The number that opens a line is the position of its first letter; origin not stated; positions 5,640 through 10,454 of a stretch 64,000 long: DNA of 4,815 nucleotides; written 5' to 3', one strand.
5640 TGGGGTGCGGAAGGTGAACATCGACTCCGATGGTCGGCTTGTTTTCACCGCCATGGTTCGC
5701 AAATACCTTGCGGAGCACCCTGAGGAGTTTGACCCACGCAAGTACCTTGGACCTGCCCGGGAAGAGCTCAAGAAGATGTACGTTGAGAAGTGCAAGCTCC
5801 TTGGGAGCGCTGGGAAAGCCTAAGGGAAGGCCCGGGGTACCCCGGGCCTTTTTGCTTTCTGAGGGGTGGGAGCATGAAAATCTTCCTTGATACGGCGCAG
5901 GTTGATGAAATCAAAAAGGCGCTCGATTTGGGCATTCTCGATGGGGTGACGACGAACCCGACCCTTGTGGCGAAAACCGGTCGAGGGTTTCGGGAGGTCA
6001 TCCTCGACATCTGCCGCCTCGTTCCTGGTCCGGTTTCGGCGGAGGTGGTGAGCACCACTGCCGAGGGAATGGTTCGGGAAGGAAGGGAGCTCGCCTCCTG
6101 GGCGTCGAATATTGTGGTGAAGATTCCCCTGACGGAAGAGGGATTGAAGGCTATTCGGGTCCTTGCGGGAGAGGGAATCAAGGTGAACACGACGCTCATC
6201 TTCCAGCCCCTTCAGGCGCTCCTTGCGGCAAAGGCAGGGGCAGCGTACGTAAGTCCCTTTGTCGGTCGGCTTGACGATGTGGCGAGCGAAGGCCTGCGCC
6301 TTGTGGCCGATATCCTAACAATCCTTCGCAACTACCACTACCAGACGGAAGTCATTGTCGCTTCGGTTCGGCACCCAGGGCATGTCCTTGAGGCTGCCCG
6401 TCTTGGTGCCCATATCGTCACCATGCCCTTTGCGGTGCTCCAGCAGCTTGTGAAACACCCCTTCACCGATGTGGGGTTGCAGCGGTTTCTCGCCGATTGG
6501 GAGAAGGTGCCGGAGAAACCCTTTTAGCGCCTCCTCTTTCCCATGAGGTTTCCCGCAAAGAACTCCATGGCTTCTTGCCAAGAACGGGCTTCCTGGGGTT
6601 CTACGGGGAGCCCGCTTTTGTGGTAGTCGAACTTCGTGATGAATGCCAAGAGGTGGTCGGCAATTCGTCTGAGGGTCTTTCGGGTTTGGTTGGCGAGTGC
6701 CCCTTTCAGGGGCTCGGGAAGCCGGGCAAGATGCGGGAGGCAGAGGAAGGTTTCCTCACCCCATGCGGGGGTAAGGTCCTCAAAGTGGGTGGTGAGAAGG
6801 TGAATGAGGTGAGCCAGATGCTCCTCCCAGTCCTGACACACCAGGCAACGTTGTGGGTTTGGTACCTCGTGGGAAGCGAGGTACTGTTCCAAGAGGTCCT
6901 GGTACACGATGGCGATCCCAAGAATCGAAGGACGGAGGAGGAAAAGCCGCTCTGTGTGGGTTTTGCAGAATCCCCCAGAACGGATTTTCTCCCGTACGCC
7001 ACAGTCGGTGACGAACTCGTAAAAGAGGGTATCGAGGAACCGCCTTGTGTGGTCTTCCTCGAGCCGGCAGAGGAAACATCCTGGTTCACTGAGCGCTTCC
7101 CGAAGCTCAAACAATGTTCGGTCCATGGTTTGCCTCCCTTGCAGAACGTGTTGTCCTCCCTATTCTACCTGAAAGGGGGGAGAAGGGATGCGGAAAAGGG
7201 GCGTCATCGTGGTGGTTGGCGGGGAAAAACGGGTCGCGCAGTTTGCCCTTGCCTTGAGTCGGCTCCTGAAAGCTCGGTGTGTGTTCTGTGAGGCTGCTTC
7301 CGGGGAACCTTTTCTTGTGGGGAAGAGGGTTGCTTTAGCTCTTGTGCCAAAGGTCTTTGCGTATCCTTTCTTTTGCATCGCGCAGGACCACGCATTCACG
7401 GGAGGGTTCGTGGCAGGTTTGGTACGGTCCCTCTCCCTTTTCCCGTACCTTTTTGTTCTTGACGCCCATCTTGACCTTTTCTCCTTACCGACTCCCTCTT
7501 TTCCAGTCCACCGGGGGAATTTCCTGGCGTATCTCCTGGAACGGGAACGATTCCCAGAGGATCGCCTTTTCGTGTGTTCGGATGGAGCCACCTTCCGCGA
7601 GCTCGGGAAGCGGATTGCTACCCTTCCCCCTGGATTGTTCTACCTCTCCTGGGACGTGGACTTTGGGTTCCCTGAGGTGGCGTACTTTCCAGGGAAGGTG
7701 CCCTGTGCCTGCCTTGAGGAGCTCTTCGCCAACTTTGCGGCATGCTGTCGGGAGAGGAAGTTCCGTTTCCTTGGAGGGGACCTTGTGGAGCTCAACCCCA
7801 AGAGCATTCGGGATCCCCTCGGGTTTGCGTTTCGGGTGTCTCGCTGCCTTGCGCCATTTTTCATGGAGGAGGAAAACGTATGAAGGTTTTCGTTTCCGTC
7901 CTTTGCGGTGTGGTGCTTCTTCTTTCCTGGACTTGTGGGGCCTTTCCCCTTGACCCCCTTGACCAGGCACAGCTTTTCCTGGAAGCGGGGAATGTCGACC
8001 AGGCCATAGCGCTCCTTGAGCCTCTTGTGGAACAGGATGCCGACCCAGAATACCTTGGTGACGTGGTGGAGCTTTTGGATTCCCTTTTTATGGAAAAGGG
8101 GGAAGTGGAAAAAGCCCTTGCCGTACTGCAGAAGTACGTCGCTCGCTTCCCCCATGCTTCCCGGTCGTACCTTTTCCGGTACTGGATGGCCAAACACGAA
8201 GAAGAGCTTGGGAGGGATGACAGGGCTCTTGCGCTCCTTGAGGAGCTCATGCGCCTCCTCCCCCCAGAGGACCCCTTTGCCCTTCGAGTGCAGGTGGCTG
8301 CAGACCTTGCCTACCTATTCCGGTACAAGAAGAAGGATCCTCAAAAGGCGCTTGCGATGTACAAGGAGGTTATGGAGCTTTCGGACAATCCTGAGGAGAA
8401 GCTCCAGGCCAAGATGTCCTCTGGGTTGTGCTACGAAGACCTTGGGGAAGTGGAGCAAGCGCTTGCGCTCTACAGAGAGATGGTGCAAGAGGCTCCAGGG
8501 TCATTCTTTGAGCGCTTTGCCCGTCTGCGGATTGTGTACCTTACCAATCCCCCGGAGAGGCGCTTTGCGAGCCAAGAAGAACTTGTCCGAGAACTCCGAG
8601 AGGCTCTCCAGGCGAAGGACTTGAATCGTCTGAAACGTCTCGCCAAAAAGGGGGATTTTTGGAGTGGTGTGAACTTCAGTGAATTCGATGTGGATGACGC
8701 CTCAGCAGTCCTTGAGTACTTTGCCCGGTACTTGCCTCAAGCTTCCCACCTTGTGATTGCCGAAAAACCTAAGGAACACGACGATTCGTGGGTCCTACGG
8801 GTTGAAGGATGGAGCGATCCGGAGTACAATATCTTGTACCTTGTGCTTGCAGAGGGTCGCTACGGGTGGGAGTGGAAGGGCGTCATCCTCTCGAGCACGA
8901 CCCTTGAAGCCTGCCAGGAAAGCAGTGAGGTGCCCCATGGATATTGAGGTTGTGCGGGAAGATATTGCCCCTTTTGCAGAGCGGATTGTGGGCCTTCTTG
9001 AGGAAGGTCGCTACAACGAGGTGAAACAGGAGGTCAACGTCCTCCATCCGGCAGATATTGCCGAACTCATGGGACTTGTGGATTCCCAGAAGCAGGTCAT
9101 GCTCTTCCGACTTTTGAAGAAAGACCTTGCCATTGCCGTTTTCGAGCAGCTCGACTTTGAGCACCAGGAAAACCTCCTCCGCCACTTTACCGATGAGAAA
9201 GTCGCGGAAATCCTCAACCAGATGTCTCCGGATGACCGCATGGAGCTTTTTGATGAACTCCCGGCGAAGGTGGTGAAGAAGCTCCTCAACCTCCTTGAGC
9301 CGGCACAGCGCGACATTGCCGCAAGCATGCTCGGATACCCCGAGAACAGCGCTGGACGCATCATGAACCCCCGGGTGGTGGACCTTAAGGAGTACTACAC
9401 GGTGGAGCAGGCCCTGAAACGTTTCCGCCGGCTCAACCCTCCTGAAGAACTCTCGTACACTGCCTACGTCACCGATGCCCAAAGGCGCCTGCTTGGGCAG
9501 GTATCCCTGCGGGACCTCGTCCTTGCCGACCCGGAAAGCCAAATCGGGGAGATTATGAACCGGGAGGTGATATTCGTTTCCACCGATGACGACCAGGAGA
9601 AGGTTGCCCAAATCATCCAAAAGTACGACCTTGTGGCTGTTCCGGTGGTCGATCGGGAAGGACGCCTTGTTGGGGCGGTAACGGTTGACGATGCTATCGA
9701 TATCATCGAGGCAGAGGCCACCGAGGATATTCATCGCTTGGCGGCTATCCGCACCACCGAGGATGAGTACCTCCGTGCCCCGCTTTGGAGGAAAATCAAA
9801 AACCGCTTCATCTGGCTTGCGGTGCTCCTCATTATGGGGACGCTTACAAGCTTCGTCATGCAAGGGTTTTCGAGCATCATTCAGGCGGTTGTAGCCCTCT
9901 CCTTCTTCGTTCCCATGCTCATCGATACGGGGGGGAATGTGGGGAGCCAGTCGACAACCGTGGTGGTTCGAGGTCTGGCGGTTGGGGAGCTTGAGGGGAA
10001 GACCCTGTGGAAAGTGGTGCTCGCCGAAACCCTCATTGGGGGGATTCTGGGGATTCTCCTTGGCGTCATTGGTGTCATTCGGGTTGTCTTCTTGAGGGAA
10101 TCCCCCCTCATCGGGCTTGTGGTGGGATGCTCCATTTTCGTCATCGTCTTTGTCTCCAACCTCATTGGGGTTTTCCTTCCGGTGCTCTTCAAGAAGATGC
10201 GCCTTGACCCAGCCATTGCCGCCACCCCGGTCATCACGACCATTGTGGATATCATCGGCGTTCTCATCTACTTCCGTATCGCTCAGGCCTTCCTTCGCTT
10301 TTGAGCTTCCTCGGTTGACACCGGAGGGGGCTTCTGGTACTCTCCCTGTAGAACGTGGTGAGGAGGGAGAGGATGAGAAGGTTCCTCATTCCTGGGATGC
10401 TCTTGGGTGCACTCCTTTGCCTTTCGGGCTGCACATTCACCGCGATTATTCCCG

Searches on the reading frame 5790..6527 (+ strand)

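Call 34: search_protein_families(library=pfam, proteins=[window:5790-6527:+], max_evalue=0.00001)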
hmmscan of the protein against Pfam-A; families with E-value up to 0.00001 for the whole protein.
window:5790-6527:+ (245 aa): 1 family
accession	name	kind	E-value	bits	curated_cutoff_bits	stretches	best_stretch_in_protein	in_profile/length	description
PF00923.25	TAL_FSA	-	7.4e-62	209.7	27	1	31-239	1-280/285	Transaldolase/Fructose-6-phosphate aldolase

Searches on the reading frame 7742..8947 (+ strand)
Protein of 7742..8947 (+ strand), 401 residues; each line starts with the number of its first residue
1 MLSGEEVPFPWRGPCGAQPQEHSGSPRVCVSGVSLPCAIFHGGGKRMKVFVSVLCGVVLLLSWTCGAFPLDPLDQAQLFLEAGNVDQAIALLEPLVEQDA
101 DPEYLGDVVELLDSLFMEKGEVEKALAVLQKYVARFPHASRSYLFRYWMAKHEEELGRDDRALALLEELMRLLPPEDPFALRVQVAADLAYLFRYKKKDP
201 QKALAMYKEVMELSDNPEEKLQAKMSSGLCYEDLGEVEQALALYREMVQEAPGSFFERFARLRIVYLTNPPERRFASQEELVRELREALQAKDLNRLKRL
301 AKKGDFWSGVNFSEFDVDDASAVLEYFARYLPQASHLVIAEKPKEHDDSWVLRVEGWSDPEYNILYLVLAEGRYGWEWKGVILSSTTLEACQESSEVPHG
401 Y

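Call 34: search_protein_families(library=pfam, proteins=[window:7742-8947:+], max_evalue=0.00001)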
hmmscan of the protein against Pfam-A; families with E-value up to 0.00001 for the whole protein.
window:7742-8947:+ (401 aa): 6 families
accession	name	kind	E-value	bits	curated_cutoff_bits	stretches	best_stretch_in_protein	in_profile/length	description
PF14559.12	TPR_19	-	2.1e-14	54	25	0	117-175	2-57/68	Tetratricopeptide repeat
PF13174.12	TPR_6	-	4.3e-14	52.6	26.3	0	227-254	6-33/33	Tetratricopeptide repeat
PF13432.12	TPR_16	-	4.6e-14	53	32.7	0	73-137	1-62/65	Tetratricopeptide repeat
PF13428.12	TPR_14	-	9.8e-12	44.8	23.5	0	147-182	5-39/44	Tetratricopeptide repeat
PF07719.23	TPR_2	-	8.9e-11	41.5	27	0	228-253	8-33/34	Tetratricopeptide repeat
PF13176.12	TPR_7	-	3.1e-10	39.8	27.9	0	189-220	5-35/36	Tetratricopeptide repeat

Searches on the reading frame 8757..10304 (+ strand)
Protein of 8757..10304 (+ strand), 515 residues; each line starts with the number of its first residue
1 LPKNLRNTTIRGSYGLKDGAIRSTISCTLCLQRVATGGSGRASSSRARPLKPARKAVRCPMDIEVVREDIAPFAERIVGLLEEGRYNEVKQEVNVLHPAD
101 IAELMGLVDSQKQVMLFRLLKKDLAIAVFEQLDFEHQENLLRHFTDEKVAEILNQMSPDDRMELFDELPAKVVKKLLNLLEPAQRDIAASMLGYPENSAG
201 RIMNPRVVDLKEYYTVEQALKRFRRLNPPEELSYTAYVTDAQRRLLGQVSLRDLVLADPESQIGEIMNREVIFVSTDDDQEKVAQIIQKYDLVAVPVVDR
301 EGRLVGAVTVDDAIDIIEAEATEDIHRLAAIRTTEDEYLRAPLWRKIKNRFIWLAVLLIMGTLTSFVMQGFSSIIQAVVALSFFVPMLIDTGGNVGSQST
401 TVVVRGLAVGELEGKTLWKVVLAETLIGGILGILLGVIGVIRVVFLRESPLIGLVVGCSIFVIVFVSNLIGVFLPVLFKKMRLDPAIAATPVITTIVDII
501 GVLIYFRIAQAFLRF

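Call 34: search_protein_families(library=pfam, proteins=[window:8757-10304:+], max_evalue=0.00001)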
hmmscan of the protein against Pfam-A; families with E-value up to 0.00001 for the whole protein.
window:8757-10304:+ (515 aa): 3 families
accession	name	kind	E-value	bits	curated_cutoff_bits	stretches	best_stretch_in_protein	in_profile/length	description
PF01769.21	MgtE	-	2.7e-36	125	27.6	1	385-507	1-124/125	Divalent cation transporter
PF03448.22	MgtE_N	-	1.4e-27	96.6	25.9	1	96-197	1-102/102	MgtE intracellular N domain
PF00571.33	CBS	-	5.6e-20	71.9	24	1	263-317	1-55/57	CBS domain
